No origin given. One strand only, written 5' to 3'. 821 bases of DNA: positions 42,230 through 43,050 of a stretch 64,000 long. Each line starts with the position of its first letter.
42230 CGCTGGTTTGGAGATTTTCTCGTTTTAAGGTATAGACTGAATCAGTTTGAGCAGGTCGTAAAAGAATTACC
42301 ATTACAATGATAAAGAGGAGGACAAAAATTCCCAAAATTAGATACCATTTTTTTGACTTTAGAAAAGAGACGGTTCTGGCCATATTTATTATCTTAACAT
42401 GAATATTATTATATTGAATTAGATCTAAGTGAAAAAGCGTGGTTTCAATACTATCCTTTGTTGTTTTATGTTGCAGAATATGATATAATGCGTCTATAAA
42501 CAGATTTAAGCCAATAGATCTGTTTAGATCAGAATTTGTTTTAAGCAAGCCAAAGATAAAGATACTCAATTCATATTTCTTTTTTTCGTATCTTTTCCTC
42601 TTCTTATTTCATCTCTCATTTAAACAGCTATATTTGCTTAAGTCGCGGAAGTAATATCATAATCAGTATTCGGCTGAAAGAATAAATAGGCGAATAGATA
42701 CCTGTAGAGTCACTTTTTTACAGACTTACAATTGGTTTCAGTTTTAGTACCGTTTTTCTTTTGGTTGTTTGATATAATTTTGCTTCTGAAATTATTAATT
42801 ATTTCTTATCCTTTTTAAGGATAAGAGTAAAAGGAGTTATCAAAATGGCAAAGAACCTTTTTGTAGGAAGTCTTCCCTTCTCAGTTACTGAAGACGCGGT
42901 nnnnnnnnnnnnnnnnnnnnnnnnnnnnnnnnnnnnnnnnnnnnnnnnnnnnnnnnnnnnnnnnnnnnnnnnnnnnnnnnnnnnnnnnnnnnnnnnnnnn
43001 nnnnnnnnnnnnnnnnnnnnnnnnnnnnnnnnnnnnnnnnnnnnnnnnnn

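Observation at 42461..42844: Second copy of the leader element, plus a hairpin abutting the Shine-Dalgarno of the RRM RNA-binding protein gene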

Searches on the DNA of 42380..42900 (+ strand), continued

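Call 34: search_with_rna_model(model_id=R1, sources=[L086, L088, L091, L144, L097, L161, L099, L167, L131, L130, L103, L100, L137, L111, L101, L116, L170, L110, L149, L136, L123, L148, L106, L138, L102, L118, L133, L159, L132, L165, L172, L126, L157, L122, L139, L127, L168, L163, L114, L166, L135, L104, L151, L145, L154, L109, L146, L113, L096, L158, window], max_evalue=1e-9, make_alignment=true)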
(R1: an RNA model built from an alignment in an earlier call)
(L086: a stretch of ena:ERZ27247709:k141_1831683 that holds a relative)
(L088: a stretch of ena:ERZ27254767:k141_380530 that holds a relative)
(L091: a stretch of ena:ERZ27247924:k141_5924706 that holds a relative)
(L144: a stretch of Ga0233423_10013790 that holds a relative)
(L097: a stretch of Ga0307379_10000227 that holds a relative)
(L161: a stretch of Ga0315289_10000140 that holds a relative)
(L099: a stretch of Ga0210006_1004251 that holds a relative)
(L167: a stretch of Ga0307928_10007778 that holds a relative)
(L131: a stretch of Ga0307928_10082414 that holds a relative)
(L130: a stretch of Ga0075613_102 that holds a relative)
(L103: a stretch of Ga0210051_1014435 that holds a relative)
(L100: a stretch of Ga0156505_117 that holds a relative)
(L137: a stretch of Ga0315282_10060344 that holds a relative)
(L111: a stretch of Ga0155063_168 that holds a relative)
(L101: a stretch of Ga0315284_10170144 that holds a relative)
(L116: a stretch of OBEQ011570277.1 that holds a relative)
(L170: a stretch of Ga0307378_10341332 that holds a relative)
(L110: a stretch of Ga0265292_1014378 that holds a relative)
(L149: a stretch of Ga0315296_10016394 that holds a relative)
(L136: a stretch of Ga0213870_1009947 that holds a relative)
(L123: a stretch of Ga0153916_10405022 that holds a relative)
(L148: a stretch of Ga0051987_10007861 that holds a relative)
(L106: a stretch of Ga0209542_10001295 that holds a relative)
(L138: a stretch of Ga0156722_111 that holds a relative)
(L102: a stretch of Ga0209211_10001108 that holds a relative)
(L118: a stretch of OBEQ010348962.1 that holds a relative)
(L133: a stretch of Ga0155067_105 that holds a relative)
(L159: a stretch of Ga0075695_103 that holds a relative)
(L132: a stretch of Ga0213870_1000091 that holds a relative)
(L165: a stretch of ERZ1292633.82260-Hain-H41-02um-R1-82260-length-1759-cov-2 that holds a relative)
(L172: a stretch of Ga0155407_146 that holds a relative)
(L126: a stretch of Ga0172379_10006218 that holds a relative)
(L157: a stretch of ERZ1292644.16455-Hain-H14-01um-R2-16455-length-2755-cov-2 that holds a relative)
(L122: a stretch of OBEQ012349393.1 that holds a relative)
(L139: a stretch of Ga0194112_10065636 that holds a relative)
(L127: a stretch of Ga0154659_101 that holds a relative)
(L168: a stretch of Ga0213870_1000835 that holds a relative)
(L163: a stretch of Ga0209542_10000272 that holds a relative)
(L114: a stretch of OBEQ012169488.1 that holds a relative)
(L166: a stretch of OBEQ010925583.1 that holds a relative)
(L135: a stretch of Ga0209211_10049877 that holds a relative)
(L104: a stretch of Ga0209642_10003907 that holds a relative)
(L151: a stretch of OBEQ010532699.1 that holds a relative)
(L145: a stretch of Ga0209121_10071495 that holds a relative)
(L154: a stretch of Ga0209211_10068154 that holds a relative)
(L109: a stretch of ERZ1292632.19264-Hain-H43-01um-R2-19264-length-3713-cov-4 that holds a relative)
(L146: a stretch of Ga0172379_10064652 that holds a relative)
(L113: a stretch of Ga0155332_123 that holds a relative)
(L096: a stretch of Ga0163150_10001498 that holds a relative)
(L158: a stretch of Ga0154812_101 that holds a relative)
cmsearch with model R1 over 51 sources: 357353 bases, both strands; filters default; matches with E-value up to 1e-9: 52.
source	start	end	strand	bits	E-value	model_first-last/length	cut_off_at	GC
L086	1806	1950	+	151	6.7e-32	1-145/145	no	0.28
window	42497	42648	+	141.3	1.2e-29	1-145/145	no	0.3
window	23729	23873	+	136.9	1.2e-28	1-145/145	no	0.3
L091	1830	1974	+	130.6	3.7e-27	1-145/145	no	0.25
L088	1805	1950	+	129.1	8.4e-27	1-145/145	no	0.23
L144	1487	1629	-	122.1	3.5e-25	1-145/145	no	0.27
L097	1344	1487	-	105.9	2.1e-21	1-145/145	no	0.28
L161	4793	4943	+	105.1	3.1e-21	1-145/145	no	0.27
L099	3758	3901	-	98.1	1.4e-19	1-145/145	no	0.25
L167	3920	4065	-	96.3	3.6e-19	1-145/145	no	0.27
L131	798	942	+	95.3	5.9e-19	1-145/145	no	0.25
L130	774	921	+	94.6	8.9e-19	1-145/145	no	0.27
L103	6320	6466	-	94.4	9.8e-19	1-145/145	no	0.31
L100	51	204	-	94.4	9.9e-19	1-145/145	no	0.33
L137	3274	3416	-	94.1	1.1e-18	1-145/145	no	0.26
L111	2372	2514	+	94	1.2e-18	1-145/145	no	0.26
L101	696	841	-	92.4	2.8e-18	1-145/145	no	0.29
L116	1628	1775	+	91.8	3.9e-18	1-145/145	no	0.26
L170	941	1084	+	90.2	9.6e-18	1-145/145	no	0.24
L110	2593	2734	+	89.7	1.2e-17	1-145/145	no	0.29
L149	3734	3879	-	88.8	2e-17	1-145/145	no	0.27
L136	90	228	-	88.8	2e-17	1-145/145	no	0.27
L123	705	859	+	88.6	2.2e-17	1-145/145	no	0.31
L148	2747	2894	+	88.1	2.8e-17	1-145/145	no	0.28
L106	8499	8649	-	87.8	3.4e-17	1-145/145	no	0.3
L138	3870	4017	+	86.7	6.2e-17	1-145/145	no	0.33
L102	4077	4231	-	86.6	6.4e-17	1-145/145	no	0.31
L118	1125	1276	-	86.4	7.1e-17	1-145/145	no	0.28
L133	5564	5713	-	85.8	9.8e-17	1-145/145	no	0.25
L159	3272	3421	+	85.7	1.1e-16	1-145/145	no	0.24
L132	515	660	+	85.5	1.2e-16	1-145/145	no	0.28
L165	1000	1145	+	84.8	1.7e-16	1-145/145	no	0.22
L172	2762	2910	+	82.4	6e-16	1-145/145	no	0.23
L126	1116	1262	+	81.9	7.8e-16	1-145/145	no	0.27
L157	484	630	+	80.5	1.7e-15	1-145/145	no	0.31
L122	388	541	-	79.9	2.3e-15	1-145/145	no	0.31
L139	672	820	+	79.4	3.1e-15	1-145/145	no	0.27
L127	511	658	-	76.9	1.2e-14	1-145/145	no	0.23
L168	14012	14159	-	76.8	1.2e-14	1-145/145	no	0.24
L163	2641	2790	+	76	1.8e-14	1-145/145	no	0.24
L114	446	599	+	75.5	2.4e-14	1-145/145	no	0.29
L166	9515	9669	-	75.5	2.5e-14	1-145/145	no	0.3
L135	1508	1655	+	68.2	1.3e-12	1-145/145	no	0.27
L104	3375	3514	+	67.3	2e-12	1-145/145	no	0.26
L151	2494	2645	+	67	2.4e-12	1-145/145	no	0.28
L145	1188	1332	+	65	6.8e-12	1-145/145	no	0.23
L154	511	652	-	64.1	1.1e-11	1-145/145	no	0.29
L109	2538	2681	+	62.6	2.5e-11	1-145/145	no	0.31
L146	127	278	-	59.6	1.2e-10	1-145/145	no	0.35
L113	5252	5398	+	58.9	1.8e-10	1-145/145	no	0.24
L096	3133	3292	-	58.8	1.8e-10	1-145/145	no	0.28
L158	5461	5613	-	56.6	6.3e-10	1-145/145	no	0.37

Alignment A4: 52 matches aligned to the model, 225 columns, each read 5' to 3' on its own strand. Consensus structure (alignment columns), stored with it:
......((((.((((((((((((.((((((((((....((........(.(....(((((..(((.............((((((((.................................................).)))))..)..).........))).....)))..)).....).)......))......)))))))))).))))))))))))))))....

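Call 60: search_with_rna_model(model_id=R1, sources=[L213, L214, L215, L216, L217, L028, L011, L053, L051, L055, L062], max_evalue=1, filters=off, show_alignments=6)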
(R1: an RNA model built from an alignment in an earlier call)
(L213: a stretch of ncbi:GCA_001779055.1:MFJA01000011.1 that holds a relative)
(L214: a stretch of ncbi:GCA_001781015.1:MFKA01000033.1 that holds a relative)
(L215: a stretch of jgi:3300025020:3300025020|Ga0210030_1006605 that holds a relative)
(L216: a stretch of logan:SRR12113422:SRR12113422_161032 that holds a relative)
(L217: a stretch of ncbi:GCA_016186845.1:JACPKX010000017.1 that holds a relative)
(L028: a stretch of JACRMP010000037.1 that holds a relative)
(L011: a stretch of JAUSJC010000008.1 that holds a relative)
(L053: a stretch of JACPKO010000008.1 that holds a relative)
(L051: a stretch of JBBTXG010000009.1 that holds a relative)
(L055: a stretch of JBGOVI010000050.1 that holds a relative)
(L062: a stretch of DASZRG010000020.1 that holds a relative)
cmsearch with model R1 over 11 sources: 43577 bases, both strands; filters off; matches with E-value up to 1: 13.
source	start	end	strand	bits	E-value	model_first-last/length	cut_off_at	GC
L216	1307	1444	+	103.5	9.3e-22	1-145/145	no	0.31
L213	1331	1441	+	90.3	1.1e-18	1-145/145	no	0.24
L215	1315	1461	+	89.4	1.8e-18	1-145/145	no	0.26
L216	1309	1446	-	61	7e-12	1-145/145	no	0.3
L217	1224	1365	+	52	8.7e-10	1-145/145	no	0.19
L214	1354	1442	+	50.4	2.1e-09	1-145/145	no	0.25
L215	1318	1462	-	44.4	5.1e-08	1-145/145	no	0.27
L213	1333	1443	-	38.9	1e-06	1-145/145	no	0.23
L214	1356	1445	-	22.9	0.0053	1-145/145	no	0.23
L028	2958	3001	+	18.3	0.063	1-145/145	no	0.43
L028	2961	3002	-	15.3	0.31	1-145/145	no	0.48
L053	278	325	-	13.9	0.64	1-145/145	no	0.23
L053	3708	3754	-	13.9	0.67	1-145/145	no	0.32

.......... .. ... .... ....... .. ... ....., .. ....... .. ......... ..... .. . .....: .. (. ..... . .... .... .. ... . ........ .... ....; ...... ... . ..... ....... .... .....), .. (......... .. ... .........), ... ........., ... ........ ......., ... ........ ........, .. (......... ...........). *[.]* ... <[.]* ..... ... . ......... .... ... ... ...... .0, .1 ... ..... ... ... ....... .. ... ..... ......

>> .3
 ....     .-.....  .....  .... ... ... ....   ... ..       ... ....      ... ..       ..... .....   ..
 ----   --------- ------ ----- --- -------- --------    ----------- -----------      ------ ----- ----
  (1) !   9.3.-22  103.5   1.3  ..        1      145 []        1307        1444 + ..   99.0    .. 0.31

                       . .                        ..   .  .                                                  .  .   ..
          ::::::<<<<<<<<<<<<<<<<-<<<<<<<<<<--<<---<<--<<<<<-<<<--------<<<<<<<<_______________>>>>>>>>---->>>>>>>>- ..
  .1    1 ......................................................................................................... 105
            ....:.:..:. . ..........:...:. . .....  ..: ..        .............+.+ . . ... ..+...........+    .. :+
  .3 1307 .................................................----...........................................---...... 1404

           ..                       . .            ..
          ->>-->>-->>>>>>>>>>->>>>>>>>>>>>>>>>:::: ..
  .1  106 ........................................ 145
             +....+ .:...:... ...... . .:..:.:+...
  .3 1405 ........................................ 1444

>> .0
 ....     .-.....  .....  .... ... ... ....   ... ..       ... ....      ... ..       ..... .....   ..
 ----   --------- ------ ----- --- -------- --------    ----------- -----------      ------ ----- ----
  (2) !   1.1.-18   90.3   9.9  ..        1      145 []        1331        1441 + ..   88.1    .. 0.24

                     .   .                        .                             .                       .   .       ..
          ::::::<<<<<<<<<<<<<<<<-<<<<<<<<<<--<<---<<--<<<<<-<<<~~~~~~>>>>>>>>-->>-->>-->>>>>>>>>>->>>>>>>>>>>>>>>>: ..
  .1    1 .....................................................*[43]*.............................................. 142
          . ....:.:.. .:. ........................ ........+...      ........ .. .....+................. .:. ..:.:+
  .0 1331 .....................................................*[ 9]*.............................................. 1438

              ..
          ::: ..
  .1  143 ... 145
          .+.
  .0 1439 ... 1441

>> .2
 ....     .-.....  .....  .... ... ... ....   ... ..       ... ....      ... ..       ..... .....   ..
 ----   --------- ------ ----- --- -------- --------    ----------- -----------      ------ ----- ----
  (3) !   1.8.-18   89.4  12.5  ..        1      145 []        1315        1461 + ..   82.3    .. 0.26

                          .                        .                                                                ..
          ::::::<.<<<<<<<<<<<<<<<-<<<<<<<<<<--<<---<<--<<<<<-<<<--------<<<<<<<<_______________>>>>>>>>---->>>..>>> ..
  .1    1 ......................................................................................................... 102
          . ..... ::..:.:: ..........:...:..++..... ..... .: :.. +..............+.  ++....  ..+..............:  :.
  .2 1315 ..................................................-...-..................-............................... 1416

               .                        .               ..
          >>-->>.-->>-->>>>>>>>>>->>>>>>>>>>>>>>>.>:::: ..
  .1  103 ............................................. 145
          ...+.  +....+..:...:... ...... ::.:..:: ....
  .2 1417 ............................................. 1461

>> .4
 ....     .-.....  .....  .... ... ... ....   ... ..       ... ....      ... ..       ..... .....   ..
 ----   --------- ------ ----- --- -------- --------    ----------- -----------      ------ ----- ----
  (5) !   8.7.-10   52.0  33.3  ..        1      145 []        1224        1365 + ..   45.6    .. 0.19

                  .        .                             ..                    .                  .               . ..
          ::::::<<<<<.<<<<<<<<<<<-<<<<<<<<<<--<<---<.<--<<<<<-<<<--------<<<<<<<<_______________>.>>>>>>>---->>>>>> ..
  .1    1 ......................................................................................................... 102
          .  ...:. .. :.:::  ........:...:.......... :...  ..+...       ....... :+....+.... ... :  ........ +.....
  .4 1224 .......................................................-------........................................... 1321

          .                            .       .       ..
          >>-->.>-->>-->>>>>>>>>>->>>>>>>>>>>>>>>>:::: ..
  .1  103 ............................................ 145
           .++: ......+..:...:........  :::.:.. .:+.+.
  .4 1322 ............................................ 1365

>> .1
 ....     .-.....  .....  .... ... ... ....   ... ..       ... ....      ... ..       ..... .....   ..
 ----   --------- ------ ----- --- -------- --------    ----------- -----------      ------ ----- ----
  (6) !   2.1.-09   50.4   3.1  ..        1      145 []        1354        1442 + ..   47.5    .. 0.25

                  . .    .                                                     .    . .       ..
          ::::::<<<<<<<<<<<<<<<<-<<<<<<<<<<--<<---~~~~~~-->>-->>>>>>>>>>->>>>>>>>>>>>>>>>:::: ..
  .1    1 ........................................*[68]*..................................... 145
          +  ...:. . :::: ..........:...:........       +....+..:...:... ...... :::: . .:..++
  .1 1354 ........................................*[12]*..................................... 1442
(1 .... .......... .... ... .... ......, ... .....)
